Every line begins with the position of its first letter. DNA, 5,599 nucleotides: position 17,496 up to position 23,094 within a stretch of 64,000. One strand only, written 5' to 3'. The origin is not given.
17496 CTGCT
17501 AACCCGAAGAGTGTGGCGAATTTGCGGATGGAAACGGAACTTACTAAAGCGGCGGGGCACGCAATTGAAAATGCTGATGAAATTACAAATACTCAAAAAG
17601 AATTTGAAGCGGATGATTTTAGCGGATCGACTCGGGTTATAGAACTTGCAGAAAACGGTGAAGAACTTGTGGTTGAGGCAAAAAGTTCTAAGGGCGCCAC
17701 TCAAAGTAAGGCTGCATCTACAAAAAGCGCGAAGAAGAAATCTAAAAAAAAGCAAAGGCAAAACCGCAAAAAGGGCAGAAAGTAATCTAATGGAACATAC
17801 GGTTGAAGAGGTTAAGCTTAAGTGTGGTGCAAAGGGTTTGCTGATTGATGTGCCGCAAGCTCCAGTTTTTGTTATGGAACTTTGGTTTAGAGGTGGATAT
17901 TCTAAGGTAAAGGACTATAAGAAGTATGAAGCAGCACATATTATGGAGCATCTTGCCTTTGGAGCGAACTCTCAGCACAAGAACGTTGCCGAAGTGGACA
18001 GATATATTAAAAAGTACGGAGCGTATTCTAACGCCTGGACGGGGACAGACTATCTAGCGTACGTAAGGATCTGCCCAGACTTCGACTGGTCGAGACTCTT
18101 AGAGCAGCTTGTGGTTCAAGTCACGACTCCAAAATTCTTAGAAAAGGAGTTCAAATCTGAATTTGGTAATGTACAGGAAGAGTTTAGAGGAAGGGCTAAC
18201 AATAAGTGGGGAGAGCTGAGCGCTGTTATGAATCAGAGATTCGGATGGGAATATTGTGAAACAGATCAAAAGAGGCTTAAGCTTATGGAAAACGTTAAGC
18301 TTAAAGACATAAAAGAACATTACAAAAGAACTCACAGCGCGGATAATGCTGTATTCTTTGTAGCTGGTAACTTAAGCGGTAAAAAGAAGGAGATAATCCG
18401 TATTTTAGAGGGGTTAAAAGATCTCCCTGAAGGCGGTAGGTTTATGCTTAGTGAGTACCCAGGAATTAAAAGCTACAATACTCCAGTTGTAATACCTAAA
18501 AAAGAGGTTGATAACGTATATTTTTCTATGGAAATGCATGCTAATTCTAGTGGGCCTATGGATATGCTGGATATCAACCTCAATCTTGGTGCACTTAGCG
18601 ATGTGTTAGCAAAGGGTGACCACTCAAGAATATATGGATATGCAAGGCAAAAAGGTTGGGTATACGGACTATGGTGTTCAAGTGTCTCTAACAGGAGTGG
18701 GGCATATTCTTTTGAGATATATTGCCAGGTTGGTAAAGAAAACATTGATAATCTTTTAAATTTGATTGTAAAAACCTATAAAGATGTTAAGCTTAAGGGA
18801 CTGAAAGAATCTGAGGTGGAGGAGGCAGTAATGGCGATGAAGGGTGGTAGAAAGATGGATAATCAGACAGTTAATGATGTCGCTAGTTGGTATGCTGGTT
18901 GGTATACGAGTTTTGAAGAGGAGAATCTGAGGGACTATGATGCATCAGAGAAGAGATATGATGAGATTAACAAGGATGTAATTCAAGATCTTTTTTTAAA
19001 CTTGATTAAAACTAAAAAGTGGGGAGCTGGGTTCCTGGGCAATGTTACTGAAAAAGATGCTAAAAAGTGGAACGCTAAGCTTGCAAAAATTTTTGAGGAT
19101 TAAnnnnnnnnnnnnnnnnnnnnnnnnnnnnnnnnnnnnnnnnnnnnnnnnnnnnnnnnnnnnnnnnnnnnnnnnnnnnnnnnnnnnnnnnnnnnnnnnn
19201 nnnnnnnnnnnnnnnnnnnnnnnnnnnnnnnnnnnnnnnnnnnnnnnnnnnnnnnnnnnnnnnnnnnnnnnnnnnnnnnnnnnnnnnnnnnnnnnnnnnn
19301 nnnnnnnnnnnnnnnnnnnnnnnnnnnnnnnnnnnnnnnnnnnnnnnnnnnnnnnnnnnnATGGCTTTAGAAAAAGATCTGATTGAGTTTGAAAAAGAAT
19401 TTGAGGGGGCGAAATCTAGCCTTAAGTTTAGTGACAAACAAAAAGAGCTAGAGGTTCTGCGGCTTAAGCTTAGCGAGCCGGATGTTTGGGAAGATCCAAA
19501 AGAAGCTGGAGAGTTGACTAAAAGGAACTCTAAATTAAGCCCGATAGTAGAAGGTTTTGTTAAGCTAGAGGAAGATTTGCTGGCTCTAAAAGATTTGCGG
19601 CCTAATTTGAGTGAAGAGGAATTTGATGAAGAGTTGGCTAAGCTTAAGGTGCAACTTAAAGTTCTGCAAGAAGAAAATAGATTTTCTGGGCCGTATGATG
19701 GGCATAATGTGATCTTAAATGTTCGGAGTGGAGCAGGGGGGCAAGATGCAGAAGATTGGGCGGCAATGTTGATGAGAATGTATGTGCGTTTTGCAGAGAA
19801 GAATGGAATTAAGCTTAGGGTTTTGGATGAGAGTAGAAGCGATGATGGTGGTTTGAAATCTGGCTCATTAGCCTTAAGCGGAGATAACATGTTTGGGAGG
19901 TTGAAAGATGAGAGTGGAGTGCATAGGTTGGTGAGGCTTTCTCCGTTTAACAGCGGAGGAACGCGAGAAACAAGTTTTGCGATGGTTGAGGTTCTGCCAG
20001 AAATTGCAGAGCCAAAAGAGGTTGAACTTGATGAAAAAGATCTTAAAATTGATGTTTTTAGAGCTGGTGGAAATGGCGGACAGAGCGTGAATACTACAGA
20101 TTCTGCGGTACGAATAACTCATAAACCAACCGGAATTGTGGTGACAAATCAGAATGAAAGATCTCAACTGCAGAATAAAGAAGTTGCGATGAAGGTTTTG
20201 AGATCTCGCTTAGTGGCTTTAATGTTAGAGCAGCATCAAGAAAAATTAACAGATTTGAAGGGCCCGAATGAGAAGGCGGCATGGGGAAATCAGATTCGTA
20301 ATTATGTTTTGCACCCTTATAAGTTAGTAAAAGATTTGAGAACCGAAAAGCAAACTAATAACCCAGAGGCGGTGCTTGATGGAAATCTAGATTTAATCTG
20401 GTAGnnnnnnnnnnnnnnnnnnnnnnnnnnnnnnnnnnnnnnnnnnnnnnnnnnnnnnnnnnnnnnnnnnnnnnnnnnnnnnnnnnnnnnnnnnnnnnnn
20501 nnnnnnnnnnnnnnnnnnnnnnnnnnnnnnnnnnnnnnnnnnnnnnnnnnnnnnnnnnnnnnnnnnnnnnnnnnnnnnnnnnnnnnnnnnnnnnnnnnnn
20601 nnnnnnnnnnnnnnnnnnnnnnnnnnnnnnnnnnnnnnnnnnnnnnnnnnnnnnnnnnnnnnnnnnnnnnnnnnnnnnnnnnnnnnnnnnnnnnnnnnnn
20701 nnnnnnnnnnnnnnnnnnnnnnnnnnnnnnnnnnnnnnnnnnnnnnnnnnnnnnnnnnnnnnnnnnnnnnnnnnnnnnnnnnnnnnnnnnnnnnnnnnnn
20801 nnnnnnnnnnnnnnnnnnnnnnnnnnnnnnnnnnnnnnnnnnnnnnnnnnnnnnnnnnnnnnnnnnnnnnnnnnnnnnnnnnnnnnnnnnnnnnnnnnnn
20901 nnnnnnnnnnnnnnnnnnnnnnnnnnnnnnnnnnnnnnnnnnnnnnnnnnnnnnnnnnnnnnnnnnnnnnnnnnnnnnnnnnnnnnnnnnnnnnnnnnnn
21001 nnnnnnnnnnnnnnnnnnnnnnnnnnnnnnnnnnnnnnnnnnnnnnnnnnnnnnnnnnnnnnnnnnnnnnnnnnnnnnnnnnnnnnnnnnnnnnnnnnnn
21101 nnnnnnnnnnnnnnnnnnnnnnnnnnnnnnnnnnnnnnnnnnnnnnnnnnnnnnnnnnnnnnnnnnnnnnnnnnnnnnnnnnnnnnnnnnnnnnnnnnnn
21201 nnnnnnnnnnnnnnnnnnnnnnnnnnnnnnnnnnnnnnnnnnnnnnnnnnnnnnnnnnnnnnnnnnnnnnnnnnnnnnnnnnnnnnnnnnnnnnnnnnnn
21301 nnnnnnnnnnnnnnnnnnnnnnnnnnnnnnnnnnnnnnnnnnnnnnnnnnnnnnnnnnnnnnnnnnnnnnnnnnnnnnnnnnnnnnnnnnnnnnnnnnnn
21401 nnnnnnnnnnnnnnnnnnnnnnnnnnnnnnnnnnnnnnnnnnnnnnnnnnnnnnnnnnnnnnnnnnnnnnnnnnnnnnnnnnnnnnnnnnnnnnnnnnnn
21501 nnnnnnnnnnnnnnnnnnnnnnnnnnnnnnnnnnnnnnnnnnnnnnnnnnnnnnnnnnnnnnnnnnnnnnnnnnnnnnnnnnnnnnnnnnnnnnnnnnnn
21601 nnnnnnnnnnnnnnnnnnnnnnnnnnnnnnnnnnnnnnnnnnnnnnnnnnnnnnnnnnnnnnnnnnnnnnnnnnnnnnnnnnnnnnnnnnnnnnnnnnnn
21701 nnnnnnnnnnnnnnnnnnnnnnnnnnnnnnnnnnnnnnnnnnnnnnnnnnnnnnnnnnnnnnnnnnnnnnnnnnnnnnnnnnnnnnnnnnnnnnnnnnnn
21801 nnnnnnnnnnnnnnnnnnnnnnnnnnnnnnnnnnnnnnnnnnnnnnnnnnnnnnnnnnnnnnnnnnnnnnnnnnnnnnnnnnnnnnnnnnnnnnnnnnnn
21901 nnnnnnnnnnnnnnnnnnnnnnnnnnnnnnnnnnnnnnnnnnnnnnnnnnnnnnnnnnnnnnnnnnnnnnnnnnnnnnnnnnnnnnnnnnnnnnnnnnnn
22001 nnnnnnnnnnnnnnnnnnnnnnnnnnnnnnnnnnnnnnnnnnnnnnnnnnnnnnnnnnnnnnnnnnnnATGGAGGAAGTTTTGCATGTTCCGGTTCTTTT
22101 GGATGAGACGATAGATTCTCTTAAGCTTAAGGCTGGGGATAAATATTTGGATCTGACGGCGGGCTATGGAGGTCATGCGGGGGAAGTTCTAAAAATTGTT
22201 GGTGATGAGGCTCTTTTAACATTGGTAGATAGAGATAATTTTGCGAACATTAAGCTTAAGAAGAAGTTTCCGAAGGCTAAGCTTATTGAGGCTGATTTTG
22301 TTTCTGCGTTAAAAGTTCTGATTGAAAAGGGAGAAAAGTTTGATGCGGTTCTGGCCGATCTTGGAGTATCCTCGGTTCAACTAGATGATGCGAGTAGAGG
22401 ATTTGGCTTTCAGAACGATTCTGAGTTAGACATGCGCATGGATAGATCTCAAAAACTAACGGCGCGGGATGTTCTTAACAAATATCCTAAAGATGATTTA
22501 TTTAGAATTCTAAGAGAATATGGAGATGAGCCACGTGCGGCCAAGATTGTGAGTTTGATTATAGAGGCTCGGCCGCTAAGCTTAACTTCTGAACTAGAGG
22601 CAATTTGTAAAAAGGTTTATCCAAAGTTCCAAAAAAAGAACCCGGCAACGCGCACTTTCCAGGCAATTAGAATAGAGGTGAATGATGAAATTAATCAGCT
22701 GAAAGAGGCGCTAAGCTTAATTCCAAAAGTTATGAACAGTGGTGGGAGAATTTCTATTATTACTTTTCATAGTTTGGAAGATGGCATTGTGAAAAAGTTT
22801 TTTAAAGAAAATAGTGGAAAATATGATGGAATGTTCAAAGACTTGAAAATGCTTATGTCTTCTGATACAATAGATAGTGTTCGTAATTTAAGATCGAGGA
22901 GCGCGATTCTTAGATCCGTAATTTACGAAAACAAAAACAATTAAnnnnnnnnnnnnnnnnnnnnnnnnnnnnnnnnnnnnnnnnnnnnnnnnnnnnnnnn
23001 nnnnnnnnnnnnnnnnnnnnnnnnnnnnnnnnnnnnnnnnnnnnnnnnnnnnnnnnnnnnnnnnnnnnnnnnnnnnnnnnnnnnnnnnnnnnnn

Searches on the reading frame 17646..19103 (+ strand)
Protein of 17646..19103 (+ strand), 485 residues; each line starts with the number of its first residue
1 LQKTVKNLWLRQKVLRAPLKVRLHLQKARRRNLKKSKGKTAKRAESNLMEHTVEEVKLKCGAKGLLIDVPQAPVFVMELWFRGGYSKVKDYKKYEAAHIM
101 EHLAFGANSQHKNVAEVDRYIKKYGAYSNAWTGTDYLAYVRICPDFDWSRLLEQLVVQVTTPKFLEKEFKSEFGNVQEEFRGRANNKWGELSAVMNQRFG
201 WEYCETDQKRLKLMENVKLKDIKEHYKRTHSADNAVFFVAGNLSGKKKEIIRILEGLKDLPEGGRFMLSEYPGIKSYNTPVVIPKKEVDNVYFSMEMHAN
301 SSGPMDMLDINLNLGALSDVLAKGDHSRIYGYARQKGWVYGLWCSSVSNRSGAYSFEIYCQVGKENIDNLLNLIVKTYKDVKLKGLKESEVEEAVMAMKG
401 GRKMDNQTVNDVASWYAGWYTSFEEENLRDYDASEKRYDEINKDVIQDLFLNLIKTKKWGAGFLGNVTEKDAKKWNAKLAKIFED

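Call 68: search_protein_families(library=pfam, proteins=[window:17646-19103:+], max_evalue=0.0001)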
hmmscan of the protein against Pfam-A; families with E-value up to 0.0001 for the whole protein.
window:17646-19103:+ (485 aa): 2 families
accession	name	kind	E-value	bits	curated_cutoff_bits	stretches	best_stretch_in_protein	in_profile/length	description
PF05193.26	Peptidase_M16_C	-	1.7e-18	67.6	23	1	217-397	2-180/181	Peptidase M16 inactive domain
PF00675.25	Peptidase_M16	-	1.5e-09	38.4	22.3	1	96-181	33-117/149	Insulinase (Peptidase family M16)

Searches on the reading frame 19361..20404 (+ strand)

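Call 37: search_protein_families(library=pfam, proteins=[window:19361-20404:+], max_evalue=0.001)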
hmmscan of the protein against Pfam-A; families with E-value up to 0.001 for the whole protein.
window:19361-20404:+ (347 aa): 2 families
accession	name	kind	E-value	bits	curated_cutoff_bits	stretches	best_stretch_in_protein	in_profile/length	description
PF03462.23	PCRF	-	3.7e-48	164.4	24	1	27-209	2-194/194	PCRF domain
PF00472.26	RF-1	-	7.9e-38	129.4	35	1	220-327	4-116/116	RF-1 domain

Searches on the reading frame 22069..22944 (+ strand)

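Call 38: search_protein_families(library=pfam, proteins=[window:22069-22944:+], max_evalue=0.001)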
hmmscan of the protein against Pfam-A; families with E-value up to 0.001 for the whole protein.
window:22069-22944:+ (291 aa): 2 families
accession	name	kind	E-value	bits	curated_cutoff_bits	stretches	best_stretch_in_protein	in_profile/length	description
PF01795.25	Methyltransf_5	-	6.6e-79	266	27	1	4-282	2-304/309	MraW methylase family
PF13847.12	Methyltransf_31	-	0.00074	19.7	27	0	21-97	2-81/145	Methyltransferase domain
